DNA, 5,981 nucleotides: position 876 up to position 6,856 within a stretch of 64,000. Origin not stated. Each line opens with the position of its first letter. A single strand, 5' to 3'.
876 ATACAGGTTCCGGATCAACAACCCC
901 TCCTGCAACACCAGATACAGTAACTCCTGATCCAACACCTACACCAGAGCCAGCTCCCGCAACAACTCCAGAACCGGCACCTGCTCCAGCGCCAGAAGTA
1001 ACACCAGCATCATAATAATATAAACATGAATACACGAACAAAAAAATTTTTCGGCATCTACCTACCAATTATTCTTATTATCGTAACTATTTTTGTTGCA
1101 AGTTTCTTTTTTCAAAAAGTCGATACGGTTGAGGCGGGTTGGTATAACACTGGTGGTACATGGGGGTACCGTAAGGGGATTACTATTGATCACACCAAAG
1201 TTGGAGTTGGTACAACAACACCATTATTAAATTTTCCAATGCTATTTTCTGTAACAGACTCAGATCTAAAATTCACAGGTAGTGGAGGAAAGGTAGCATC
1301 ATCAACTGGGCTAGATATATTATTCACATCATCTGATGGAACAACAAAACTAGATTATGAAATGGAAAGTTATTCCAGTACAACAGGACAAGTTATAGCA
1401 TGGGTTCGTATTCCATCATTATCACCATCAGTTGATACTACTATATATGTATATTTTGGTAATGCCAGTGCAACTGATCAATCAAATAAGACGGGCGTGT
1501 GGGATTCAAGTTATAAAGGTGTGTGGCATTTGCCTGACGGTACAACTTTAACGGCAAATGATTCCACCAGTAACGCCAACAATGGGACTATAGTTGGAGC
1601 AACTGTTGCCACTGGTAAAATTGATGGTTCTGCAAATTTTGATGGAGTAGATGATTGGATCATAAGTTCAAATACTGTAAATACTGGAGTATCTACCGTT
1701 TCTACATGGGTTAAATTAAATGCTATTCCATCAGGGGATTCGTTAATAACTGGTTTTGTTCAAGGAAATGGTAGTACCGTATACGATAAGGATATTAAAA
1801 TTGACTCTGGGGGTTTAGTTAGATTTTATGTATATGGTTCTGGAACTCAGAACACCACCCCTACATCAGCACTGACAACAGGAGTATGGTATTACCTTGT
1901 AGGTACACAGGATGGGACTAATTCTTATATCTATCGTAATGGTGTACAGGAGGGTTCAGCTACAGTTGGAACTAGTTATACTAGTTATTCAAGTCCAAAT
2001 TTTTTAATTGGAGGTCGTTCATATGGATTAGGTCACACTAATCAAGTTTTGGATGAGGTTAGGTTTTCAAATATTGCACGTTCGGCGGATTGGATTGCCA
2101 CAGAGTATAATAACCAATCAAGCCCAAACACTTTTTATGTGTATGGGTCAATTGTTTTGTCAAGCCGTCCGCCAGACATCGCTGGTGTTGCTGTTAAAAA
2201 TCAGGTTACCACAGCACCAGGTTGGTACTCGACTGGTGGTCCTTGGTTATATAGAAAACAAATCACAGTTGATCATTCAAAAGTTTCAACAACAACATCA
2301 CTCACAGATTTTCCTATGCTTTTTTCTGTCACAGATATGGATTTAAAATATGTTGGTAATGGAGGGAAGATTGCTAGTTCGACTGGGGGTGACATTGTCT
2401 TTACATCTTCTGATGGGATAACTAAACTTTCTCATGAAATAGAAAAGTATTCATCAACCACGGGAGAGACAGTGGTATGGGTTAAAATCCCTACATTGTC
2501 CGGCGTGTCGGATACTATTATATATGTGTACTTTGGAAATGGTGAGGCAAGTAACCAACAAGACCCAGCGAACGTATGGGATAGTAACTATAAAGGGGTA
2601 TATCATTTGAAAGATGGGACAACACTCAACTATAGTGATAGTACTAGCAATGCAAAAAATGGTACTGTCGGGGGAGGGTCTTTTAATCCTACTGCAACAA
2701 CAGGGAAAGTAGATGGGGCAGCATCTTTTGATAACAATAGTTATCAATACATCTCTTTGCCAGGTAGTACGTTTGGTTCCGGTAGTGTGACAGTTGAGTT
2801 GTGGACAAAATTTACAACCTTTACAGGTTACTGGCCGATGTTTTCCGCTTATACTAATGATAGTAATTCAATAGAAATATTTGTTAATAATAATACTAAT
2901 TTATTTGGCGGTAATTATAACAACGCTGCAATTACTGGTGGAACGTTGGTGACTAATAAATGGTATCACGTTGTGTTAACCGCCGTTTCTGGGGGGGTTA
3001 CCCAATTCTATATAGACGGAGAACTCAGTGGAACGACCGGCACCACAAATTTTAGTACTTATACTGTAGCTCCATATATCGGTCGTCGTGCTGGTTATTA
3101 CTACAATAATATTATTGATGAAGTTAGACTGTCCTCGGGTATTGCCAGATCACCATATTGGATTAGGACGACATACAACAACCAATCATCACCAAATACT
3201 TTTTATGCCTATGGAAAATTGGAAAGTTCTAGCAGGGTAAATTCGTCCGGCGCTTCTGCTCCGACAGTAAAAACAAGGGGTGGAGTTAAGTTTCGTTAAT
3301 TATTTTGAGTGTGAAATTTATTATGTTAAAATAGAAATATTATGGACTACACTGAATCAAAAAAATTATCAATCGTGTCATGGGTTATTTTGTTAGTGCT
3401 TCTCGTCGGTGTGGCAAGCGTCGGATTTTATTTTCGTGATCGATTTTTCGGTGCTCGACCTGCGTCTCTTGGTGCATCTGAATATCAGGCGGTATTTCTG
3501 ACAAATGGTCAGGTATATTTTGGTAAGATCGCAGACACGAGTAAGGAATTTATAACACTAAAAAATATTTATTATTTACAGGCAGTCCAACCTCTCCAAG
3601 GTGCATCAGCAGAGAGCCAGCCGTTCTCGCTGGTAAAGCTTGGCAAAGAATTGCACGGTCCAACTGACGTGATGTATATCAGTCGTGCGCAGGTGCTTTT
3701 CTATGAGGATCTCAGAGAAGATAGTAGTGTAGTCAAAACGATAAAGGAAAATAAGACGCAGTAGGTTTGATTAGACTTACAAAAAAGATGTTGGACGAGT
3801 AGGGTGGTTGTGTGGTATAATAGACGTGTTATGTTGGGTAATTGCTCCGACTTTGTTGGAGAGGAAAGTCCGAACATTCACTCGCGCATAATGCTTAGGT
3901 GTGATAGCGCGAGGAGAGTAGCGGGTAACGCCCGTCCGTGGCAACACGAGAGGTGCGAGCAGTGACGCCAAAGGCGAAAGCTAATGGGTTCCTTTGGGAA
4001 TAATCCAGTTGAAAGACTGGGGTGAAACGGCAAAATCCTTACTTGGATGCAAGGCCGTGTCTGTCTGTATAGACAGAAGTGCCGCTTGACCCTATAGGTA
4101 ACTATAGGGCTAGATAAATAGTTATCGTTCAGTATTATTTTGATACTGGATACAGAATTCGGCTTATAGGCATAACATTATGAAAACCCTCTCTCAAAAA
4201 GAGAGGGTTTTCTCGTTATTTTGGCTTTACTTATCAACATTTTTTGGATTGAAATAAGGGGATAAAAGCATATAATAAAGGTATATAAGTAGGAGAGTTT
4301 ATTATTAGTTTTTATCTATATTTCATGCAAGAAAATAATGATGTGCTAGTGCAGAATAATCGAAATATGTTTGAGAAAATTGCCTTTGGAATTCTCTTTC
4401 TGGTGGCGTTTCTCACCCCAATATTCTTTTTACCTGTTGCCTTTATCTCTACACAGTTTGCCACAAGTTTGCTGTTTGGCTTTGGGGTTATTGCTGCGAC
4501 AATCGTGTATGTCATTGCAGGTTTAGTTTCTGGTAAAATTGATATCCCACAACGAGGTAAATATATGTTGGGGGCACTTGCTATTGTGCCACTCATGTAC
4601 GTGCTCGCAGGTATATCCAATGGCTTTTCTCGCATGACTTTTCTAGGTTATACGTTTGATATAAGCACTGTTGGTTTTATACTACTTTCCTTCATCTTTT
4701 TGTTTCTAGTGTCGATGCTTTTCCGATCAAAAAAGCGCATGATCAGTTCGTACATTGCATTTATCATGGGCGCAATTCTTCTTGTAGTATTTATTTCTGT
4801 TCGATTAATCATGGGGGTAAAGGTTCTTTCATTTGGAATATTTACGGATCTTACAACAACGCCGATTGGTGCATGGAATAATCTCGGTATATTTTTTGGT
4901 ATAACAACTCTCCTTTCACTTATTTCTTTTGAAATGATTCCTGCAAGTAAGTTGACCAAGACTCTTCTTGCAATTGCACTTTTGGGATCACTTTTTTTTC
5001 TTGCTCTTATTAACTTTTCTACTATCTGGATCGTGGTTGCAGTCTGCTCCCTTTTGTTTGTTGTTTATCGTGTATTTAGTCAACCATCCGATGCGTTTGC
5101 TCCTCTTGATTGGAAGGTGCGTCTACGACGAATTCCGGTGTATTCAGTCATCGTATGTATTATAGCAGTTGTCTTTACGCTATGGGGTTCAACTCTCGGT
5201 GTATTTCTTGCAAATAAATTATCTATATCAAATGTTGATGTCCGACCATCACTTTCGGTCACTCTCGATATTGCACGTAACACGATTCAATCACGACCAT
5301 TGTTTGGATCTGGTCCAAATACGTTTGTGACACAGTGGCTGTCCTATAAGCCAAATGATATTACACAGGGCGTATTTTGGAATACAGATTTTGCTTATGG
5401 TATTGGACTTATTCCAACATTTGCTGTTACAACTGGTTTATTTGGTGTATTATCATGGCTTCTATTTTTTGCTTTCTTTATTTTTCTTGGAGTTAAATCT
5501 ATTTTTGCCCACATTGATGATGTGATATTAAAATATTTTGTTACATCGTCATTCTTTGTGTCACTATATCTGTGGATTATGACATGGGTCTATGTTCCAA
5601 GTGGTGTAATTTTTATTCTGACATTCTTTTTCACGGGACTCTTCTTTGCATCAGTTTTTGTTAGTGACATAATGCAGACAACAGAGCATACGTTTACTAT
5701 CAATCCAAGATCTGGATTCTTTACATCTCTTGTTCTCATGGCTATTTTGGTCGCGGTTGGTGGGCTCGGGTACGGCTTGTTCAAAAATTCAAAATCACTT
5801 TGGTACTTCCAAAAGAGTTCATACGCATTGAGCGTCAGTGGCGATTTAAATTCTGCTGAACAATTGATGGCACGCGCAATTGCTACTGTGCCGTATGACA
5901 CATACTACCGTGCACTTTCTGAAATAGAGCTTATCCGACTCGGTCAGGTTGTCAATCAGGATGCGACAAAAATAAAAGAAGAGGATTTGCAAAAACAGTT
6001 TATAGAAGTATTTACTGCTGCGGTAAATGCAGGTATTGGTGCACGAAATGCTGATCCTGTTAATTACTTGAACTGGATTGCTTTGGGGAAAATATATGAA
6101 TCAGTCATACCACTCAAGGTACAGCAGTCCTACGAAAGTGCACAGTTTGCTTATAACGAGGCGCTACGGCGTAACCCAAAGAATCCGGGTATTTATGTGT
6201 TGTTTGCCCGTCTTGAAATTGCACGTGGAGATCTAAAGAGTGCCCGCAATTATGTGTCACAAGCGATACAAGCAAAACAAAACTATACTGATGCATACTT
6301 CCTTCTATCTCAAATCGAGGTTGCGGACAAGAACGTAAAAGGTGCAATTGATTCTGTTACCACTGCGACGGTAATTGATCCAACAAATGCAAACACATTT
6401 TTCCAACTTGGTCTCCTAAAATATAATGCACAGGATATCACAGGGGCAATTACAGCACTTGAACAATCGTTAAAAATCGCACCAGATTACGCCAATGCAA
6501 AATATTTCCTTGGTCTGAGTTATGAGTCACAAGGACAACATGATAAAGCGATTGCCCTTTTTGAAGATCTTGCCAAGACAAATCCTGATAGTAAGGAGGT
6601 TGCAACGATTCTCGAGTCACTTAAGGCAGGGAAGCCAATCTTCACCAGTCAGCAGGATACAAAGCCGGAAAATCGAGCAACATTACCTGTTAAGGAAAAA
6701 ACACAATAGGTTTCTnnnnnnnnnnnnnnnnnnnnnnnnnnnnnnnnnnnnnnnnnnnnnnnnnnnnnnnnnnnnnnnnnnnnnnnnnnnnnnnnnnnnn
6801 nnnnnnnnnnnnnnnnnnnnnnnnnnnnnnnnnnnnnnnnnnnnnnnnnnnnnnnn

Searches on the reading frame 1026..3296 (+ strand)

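Call 51: search_protein_families(library=pfam, proteins=[window:1026-3296:+], max_evalue=0.001)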
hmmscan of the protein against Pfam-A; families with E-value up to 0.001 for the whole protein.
window:1026-3296:+ (757 aa): 2 families
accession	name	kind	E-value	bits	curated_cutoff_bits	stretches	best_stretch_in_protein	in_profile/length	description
PF13385.13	Laminin_G_3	-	3.2e-36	125.2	27.6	2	213-358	9-151/151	Concanavalin A-like lectin/glucanases superfamily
PF10102.14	DUF2341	-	2.6e-26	92.3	23.4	2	454-519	2-66/84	Domain of unknown function (DUF2341)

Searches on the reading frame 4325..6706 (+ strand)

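Call 51: search_protein_families(library=pfam, proteins=[window:4325-6706:+], max_evalue=0.001)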
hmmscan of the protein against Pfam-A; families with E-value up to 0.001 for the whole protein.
window:4325-6706:+ (794 aa): 15 families
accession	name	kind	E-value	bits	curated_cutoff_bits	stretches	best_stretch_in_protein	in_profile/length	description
PF14559.12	TPR_19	-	2.2e-20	73.2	25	2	702-764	4-66/68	Tetratricopeptide repeat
PF07719.23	TPR_2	-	9.4e-18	63.3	27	1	723-755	1-33/34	Tetratricopeptide repeat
PF13428.12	TPR_14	-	6.9e-17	60.7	23.5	1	724-760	2-38/44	Tetratricopeptide repeat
PF13432.12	TPR_16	-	2.6e-16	60.2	32.7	1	694-756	2-64/65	Tetratricopeptide repeat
PF13414.12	TPR_11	-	2.6e-12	46.6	26.8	1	703-737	8-42/42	TPR repeat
PF13181.12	TPR_8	-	8e-12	44.8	25.7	0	724-755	2-33/34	Tetratricopeptide repeat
PF23914.1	TPR_CcmH_CycH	-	2.3e-11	44.2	42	1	575-677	44-143/158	Cytochrome c-type biogenesis protein H TPR domain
PF13431.12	TPR_17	-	6e-10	39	24.4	0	609-641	1-33/34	Tetratricopeptide repeat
PF00515.34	TPR_1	-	9.1e-09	35.2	27.8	0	723-754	1-32/34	Tetratricopeptide repeat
PF13174.12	TPR_6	-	5.7e-07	30.2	26.3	1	729-756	6-33/33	Tetratricopeptide repeat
PF12895.13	ANAPC3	-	9.6e-07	29.4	27.2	0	685-748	19-81/82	Anaphase-promoting complex, cyclosome, subunit 3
PF13424.12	TPR_12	-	1.5e-06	28.8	30.1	1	689-748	3-70/77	Tetratricopeptide repeat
PF13371.12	TPR_9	-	3e-05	24.4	35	0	678-723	18-63/73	Tetratricopeptide repeat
PF14561.12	TPR_20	-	0.00024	21.8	25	0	707-756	6-55/90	Tetratricopeptide repeat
PF25060.1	ARM_TT21_2nd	-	0.00026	21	27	0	624-667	225-268/270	Tetratricopeptide repeat protein 21 second ARM domain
